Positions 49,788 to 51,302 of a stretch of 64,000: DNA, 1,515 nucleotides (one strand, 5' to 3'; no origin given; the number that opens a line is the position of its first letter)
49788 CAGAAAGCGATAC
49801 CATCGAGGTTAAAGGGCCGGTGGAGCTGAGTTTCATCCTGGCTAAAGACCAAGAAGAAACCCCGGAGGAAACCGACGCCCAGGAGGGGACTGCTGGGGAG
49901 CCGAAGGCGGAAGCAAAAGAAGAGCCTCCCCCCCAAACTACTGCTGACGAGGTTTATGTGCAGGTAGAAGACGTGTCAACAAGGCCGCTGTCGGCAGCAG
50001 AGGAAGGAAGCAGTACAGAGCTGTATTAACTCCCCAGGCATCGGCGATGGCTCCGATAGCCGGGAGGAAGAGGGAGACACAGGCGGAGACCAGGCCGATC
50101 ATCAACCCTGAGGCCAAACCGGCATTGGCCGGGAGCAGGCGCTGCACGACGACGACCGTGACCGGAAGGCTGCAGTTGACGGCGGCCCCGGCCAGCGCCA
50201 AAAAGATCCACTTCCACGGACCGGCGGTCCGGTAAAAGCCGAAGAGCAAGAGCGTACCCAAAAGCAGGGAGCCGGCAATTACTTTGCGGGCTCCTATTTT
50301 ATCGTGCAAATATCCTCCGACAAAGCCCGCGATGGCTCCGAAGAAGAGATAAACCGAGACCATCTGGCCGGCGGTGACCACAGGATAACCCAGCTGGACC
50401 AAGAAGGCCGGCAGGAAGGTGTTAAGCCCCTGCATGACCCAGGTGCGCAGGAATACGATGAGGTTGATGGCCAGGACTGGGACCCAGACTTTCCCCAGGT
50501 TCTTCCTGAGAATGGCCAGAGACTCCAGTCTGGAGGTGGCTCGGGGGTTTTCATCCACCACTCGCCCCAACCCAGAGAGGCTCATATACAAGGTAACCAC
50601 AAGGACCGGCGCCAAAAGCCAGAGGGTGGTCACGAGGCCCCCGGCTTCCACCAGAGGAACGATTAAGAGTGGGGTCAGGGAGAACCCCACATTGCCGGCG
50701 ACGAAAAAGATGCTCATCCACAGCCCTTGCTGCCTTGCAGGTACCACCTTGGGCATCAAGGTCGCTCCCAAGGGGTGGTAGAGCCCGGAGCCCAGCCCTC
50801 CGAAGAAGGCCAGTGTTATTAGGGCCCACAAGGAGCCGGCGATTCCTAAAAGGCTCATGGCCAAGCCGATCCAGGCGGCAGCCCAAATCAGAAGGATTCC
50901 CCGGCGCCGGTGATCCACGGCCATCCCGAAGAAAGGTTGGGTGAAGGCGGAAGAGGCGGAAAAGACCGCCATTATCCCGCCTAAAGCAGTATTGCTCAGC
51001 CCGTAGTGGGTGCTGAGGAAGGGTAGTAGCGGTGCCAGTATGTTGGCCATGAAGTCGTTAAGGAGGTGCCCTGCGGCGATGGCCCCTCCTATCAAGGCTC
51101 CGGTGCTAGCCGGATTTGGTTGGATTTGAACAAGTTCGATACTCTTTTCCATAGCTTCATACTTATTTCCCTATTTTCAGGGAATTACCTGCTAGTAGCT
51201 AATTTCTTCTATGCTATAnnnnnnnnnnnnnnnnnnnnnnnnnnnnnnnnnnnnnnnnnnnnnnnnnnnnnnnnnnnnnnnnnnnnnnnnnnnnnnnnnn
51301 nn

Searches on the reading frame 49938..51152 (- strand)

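Call 3: search_protein_families(library=pfam, proteins=[window:49938-51152:-], max_evalue=0.01)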
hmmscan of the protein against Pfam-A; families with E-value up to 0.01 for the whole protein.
window:49938-51152:- (404 aa): 2 families
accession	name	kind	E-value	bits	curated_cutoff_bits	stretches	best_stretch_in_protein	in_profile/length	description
PF07690.21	MFS_1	-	6.9e-51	173.6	33.4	2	26-351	2-335/347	Major Facilitator Superfamily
PF12832.13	MFS_1_like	-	6.7e-06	25.8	25.2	1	200-381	192-370/373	MFS_1 like family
